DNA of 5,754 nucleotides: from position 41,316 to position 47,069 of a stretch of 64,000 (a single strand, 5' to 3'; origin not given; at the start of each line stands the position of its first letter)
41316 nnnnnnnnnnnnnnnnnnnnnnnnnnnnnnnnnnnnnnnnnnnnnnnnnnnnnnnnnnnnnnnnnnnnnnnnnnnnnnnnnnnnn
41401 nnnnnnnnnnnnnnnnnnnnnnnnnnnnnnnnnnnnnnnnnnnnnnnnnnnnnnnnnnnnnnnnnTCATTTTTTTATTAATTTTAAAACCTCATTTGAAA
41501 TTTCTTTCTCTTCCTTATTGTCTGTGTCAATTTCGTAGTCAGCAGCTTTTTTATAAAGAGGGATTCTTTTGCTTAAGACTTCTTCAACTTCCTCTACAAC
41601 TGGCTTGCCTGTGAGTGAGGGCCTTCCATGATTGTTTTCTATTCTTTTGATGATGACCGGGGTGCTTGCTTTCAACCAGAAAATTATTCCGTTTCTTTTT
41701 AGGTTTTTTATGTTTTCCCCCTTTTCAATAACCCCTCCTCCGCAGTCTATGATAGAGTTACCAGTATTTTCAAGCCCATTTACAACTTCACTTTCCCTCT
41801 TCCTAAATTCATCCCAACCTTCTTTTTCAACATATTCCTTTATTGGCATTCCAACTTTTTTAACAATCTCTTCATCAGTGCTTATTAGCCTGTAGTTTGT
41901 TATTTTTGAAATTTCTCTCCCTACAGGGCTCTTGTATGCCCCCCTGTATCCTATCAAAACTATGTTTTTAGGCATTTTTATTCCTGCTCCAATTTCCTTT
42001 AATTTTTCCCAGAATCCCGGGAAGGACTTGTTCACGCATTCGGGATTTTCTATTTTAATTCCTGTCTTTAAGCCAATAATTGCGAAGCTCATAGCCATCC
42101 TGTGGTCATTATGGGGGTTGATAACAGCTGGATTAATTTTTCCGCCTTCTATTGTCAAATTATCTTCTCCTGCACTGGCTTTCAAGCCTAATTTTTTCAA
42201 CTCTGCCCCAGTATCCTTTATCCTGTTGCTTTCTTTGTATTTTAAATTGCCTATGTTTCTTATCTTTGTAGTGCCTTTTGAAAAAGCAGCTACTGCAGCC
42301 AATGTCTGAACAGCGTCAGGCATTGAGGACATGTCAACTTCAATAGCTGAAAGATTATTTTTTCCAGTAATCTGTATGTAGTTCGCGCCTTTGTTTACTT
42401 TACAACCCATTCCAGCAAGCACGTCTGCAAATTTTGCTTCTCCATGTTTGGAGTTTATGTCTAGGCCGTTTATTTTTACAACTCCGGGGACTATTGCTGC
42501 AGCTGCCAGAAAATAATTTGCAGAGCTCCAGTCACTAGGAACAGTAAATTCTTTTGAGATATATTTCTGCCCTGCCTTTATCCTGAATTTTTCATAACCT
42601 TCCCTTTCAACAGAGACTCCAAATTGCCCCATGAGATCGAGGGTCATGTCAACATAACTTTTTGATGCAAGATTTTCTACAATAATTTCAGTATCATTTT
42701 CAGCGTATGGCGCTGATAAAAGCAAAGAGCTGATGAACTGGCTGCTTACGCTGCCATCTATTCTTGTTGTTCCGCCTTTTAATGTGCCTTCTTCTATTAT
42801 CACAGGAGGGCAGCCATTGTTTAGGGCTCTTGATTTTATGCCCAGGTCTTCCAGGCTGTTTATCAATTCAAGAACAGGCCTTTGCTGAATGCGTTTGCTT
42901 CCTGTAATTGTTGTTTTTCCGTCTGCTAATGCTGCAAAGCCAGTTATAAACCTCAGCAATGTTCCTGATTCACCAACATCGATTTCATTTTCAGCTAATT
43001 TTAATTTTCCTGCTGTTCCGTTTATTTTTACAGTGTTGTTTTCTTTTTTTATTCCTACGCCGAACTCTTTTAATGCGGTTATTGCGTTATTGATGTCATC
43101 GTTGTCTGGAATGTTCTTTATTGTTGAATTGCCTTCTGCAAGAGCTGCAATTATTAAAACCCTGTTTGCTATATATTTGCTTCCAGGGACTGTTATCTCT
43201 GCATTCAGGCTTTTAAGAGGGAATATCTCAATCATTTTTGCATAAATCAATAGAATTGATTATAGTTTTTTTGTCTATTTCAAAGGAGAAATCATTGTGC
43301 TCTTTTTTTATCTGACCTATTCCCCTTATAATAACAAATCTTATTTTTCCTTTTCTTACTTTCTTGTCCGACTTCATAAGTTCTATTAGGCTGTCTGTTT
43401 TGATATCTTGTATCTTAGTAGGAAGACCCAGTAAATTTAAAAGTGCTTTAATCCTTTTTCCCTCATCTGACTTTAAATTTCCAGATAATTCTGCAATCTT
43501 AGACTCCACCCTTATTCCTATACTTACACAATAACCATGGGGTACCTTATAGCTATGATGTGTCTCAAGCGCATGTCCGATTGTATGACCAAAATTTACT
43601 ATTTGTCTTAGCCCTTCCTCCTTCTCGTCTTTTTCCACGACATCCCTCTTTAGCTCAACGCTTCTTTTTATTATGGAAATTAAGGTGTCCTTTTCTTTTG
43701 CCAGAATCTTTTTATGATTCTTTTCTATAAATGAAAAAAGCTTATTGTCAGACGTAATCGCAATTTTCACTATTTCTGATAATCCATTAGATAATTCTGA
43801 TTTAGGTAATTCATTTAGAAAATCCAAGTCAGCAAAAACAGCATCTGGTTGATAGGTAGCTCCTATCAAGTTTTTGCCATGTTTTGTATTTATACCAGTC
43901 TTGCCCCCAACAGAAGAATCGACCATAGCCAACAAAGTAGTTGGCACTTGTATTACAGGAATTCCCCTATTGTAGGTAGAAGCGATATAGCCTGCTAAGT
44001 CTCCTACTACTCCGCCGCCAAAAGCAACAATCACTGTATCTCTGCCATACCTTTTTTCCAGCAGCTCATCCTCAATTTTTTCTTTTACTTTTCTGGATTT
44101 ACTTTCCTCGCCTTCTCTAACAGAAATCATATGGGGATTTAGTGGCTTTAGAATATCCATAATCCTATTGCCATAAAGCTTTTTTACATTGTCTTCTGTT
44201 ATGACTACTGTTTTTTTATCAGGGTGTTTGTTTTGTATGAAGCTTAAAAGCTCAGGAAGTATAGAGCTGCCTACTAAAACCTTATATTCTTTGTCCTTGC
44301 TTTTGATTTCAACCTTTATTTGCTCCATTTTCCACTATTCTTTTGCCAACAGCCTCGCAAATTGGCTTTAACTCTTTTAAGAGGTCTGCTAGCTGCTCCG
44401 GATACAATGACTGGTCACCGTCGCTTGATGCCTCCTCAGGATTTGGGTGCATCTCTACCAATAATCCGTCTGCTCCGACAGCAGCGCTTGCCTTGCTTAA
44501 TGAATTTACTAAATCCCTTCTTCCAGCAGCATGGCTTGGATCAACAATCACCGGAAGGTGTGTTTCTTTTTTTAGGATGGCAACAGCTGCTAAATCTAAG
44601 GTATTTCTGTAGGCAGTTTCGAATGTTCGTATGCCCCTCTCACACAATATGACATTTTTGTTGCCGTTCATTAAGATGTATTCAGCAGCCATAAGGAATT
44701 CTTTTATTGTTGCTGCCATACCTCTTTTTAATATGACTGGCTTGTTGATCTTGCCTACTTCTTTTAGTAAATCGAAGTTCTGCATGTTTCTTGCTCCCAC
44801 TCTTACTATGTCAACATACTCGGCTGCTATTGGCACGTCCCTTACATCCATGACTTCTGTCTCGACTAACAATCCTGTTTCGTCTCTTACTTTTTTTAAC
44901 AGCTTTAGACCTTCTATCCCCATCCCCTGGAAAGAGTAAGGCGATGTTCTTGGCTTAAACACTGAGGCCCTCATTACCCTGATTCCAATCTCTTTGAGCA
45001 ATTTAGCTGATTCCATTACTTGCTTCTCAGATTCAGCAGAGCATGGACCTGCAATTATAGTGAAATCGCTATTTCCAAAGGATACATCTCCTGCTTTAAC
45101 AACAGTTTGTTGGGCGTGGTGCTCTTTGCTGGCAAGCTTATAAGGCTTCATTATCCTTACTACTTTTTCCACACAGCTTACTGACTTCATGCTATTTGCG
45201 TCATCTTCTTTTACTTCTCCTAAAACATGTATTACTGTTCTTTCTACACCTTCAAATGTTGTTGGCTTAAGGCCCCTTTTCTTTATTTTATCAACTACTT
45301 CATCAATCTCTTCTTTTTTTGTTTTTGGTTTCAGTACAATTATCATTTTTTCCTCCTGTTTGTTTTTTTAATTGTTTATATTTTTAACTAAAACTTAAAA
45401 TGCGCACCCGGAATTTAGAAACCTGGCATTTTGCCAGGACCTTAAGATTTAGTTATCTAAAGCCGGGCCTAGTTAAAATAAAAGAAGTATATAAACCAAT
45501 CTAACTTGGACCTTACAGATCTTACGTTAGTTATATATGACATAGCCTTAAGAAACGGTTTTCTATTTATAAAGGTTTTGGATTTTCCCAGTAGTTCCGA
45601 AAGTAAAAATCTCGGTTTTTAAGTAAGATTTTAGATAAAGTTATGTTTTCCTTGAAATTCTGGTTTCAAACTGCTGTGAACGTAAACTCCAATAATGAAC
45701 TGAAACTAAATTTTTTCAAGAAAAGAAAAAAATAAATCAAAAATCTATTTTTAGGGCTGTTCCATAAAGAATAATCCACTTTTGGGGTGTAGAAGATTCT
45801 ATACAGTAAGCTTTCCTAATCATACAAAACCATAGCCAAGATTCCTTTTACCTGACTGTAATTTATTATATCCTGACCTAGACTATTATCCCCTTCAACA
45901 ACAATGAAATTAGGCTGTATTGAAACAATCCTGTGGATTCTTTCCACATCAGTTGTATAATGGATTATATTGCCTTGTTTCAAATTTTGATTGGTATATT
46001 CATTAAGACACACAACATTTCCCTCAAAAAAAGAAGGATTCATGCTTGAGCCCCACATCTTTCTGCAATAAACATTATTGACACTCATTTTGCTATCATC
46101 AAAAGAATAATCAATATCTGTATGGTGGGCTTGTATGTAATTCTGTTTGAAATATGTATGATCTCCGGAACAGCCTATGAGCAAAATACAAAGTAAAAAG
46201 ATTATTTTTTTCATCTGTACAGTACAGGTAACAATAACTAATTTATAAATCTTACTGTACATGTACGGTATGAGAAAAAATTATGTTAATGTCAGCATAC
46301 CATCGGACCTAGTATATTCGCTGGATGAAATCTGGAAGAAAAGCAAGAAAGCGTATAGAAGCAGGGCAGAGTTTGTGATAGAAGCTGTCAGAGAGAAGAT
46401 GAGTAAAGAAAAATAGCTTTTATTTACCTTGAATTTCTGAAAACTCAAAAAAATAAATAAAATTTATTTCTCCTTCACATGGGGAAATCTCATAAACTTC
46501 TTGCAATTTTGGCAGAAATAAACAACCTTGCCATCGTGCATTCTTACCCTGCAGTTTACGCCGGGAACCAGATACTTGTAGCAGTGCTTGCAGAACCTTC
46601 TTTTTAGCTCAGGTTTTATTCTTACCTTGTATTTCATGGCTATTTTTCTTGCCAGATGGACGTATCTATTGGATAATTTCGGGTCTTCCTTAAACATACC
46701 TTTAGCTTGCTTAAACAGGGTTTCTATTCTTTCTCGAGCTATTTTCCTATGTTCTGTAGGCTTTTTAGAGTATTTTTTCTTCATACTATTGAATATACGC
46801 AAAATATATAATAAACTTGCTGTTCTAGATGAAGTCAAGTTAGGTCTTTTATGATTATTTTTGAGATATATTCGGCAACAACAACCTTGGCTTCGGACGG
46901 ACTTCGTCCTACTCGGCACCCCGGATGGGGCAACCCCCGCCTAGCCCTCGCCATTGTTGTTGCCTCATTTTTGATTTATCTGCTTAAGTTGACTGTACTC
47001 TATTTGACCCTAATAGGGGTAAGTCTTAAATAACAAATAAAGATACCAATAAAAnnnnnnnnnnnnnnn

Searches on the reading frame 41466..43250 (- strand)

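Call 71: search_protein_families(library=pfam, proteins=[window:41466-43250:-], max_evalue=0.001)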
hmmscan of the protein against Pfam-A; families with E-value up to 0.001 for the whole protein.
window:41466-43250:- (594 aa): 2 families
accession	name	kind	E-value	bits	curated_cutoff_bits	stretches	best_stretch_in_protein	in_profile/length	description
PF00275.25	EPSP_synthase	-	9.1e-118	394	22.8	1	13-417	5-417/417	EPSP synthase (3-phosphoshikimate 1-carboxyvinyltransferase)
PF01202.28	SKI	-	6.2e-40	137.3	22.1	1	436-592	1-158/159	Shikimate kinase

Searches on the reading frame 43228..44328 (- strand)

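Call 71: search_protein_families(library=pfam, proteins=[window:43228-44328:-], max_evalue=0.001)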
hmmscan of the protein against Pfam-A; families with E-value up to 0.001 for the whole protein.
window:43228-44328:- (366 aa): 4 families
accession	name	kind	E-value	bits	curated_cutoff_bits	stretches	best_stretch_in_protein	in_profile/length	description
PF01761.26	DHQ_synthase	-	9.6e-46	154.6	24.2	1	68-180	2-114/115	3-dehydroquinate synthase N-terminal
PF24621.2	DHQS_C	-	6.9e-45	153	27.6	1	182-324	1-144/144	3-dehydroquinate synthase C-terminal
PF13685.12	Fe-ADH_2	-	8.2e-11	42.6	28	1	22-175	5-149/149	Iron-containing alcohol dehydrogenase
PF00465.25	Fe-ADH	-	3.1e-06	27.3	31.3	1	16-132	3-131/168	Iron-containing alcohol dehydrogenase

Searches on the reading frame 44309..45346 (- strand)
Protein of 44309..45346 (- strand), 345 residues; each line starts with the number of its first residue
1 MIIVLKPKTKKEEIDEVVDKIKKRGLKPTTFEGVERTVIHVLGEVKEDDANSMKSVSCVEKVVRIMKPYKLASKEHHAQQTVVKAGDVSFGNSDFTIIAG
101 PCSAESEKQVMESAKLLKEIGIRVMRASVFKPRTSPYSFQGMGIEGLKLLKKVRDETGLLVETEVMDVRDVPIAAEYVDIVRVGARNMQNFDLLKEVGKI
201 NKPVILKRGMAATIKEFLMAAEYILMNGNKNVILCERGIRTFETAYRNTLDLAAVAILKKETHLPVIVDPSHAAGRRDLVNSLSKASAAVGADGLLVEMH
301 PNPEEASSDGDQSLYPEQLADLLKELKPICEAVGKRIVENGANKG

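Call 71: search_protein_families(library=pfam, proteins=[window:44309-45346:-], max_evalue=0.001)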
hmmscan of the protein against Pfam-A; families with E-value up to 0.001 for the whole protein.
window:44309-45346:- (345 aa): 3 families
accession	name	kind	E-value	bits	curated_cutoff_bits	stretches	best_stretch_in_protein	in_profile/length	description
PF00793.26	DAHP_synth_1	-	3.1e-84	282.5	25.5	1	84-327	5-265/270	DAHP synthetase I family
PF18152.6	DAHP_snth_FXD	-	6.2e-20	71.2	27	1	1-67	1-67/67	DAHP synthase ferredoxin-like domain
PF03102.20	NeuB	-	3.1e-11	43.7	22.1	1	145-336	56-239/241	NeuB family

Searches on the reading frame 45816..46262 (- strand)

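Call 78: search_protein_families(library=pfam, proteins=[window:45816-46262:-], max_evalue=0.001)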
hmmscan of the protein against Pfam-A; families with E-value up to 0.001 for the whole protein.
window:45816-46262:- (148 aa): 1 family
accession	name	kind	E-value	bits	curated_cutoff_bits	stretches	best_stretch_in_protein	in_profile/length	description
PF00717.28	Peptidase_S24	-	1.8e-05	24.9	23.3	1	49-132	19-101/116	Peptidase S24-like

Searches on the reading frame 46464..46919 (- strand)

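Call 78: search_protein_families(library=pfam, proteins=[window:46464-46919:-], max_evalue=0.001)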
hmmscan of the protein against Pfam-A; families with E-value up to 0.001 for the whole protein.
window:46464-46919:- (151 aa): 1 family
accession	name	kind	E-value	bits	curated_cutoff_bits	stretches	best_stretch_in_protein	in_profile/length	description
PF04032.22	Rpr2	-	2.8e-20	72.8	29.3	1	64-140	1-90/90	RNAse P Rpr2/Rpp21/SNM1 subunit domain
